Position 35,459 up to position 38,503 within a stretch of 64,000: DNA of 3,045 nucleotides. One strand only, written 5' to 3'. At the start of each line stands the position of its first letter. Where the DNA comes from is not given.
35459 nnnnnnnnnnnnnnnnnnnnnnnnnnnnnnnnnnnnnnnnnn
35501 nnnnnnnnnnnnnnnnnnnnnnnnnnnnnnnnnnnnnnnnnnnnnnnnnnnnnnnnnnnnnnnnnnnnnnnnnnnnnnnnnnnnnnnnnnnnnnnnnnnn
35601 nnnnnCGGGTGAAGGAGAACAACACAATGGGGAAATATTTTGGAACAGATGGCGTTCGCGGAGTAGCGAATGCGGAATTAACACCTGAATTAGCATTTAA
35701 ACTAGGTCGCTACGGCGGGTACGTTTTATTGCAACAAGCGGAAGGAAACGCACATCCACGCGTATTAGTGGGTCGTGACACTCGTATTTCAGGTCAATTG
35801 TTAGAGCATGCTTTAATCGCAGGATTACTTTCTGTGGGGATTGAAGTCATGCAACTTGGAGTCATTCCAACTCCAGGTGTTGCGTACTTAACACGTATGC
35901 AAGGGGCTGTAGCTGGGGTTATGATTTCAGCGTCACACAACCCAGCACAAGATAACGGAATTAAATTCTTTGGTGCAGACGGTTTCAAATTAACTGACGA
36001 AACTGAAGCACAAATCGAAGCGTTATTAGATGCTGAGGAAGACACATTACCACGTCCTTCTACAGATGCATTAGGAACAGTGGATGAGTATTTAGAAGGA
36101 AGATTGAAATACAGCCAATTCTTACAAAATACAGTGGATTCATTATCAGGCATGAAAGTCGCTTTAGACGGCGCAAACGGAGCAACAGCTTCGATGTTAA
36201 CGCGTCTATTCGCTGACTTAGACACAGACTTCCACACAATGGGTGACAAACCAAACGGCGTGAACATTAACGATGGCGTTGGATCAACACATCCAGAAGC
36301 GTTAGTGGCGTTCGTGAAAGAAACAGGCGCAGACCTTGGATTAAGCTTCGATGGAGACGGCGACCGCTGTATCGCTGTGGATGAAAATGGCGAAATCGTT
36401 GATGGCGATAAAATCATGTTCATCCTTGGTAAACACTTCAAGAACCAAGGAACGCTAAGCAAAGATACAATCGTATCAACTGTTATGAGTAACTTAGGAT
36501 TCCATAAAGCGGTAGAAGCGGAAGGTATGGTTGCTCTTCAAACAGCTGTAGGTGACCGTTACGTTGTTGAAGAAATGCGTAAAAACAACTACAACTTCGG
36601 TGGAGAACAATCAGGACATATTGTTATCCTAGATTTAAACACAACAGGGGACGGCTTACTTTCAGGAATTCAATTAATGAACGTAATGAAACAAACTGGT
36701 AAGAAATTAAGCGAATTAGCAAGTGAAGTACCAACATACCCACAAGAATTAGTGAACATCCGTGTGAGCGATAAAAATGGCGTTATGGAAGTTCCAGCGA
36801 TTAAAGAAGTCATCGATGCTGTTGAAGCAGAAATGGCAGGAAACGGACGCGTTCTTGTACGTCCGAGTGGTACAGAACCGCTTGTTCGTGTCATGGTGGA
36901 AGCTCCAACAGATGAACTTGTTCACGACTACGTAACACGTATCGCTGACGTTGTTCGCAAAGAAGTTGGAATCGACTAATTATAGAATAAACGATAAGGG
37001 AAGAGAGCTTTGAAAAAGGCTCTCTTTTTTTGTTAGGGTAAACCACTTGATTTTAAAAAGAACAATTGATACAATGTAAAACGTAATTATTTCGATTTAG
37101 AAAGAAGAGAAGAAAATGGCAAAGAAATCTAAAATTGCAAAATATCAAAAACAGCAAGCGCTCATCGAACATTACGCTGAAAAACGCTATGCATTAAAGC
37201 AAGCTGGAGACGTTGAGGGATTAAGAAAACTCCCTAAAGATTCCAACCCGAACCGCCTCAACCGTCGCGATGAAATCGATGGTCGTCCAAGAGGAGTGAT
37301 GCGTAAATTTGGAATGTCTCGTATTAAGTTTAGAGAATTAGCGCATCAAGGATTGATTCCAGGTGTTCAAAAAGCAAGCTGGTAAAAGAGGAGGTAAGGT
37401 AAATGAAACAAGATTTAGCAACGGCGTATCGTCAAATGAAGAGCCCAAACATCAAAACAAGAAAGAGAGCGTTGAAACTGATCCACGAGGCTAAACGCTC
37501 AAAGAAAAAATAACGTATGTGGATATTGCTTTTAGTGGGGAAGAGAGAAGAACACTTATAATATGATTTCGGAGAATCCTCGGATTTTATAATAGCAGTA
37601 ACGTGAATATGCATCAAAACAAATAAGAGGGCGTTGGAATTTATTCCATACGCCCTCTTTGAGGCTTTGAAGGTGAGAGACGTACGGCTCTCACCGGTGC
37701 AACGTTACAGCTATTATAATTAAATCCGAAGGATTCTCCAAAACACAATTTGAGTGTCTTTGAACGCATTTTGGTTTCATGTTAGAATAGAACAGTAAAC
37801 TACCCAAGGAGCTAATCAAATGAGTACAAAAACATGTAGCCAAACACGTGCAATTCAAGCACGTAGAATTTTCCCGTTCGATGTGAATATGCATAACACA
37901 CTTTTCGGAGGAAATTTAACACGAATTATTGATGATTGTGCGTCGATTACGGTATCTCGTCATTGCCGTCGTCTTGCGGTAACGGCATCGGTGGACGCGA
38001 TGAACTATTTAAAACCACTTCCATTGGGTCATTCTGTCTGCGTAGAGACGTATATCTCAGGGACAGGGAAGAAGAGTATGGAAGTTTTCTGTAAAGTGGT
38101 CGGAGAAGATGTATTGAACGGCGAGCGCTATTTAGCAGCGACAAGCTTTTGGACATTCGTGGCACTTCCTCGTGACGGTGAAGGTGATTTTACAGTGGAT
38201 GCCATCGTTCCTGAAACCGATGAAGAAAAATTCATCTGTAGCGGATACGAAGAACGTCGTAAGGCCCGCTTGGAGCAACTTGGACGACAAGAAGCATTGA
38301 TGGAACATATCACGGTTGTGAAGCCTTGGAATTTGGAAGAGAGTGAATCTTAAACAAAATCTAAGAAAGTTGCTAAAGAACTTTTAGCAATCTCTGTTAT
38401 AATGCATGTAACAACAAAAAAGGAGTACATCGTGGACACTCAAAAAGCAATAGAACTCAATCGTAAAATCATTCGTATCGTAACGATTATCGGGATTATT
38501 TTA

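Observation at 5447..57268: A modular family of palindromic MITE-like repeats, at least eight copies in 64 kb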

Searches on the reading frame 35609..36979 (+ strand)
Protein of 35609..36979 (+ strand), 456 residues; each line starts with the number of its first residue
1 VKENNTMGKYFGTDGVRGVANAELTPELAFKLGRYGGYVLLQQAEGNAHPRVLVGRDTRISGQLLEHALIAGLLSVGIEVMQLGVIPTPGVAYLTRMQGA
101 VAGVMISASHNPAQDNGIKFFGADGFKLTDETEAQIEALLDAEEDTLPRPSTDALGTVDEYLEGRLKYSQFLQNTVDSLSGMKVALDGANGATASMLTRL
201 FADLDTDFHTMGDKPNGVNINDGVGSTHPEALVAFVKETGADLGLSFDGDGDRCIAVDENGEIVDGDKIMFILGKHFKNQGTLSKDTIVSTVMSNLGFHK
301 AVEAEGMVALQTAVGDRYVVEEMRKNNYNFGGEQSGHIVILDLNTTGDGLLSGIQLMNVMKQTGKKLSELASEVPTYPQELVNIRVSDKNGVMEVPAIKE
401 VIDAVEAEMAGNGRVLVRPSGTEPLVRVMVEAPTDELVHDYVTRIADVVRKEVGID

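Call 72: search_protein_families(library=pfam, proteins=[window:35609-36979:+], max_evalue=0.00001)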
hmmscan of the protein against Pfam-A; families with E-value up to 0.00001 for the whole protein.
window:35609-36979:+ (456 aa): 4 families
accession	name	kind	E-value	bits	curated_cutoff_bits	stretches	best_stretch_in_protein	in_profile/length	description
PF02878.22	PGM_PMM_I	-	1.8e-44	151.2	22.5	1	9-144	2-135/138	Phosphoglucomutase/phosphomannomutase, alpha/beta/alpha domain I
PF02880.22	PGM_PMM_III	-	2e-37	128.3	20.7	1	265-375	1-113/115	Phosphoglucomutase/phosphomannomutase, alpha/beta/alpha domain III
PF00408.26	PGM_PMM_IV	-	3.8e-22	78.6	23.1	1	381-447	1-67/68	Phosphoglucomutase/phosphomannomutase, C-terminal domain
PF02879.22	PGM_PMM_II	-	9.4e-14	52.2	29.3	1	168-261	3-103/103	Phosphoglucomutase/phosphomannomutase, alpha/beta/alpha domain II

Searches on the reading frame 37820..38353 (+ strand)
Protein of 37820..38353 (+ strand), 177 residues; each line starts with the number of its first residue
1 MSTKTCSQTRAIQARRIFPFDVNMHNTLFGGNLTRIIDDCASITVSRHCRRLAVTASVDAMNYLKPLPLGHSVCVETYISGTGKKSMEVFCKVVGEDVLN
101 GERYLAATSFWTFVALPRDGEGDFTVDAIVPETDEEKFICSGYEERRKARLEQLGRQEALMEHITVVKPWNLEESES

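Call 72: search_protein_families(library=pfam, proteins=[window:37820-38353:+], max_evalue=0.00001)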
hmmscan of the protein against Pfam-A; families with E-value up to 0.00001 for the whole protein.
window:37820-38353:+ (177 aa): 1 family
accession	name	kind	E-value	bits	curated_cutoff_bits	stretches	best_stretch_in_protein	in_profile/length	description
PF03061.28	4HBT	-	2e-16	60.5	20.6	1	25-97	1-74/79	Thioesterase superfamily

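Call 83: find_encoding_contigs(protein=window:37820-38353:+, flank=1500, max_places=10)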
Protein window:37820-38353:+ (177 aa): 23 contigs read that carry it; 10 places shown.
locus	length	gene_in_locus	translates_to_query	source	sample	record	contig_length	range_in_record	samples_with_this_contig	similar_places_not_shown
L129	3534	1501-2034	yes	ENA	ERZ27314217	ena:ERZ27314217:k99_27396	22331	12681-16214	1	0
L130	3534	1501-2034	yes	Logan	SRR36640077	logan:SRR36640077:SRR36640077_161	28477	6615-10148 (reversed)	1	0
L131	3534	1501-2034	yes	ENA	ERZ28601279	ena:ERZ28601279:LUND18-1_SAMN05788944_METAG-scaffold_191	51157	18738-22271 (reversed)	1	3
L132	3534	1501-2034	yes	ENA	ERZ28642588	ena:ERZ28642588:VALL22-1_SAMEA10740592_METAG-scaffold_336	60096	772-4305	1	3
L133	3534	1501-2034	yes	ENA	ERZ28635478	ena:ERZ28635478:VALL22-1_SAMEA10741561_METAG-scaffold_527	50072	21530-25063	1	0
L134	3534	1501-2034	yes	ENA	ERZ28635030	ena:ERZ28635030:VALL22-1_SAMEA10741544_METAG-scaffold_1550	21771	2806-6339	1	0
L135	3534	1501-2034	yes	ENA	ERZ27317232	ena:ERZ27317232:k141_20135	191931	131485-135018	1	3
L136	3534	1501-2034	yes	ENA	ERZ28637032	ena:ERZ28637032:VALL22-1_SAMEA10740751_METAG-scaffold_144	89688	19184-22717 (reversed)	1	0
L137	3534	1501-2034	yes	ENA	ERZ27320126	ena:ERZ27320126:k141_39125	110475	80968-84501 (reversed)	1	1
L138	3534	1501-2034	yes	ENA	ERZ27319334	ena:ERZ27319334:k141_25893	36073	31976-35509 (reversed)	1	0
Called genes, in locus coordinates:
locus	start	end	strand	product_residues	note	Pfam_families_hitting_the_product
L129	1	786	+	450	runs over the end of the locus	PF02878:PGM_PMM_I, PF02879:PGM_PMM_II, PF02880:PGM_PMM_III, PF00408:PGM_PMM_IV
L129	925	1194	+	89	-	PF00253:Ribosomal_S14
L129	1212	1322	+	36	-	PF28144:RsaX20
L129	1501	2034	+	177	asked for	PF03061:4HBT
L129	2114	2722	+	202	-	PF09335:VTT_dom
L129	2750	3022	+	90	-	PF01809:YidD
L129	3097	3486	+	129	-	PF07006:DUF1310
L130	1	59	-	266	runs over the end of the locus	PF13276:HTH_21, PF00665:rve, PF13683:rve_3, PF13333:rve_2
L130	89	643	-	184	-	PF01527:HTH_Tnp_1 (faint)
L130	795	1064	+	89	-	PF00253:Ribosomal_S14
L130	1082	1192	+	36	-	PF28144:RsaX20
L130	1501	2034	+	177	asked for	PF03061:4HBT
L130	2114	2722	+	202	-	PF09335:VTT_dom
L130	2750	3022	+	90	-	PF01809:YidD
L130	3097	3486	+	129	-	PF07006:DUF1310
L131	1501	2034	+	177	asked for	PF03061:4HBT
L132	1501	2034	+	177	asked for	PF03061:4HBT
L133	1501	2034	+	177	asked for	PF03061:4HBT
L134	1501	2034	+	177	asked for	PF03061:4HBT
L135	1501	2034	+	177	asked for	PF03061:4HBT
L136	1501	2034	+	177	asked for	PF03061:4HBT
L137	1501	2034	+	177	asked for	PF03061:4HBT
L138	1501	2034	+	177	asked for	PF03061:4HBT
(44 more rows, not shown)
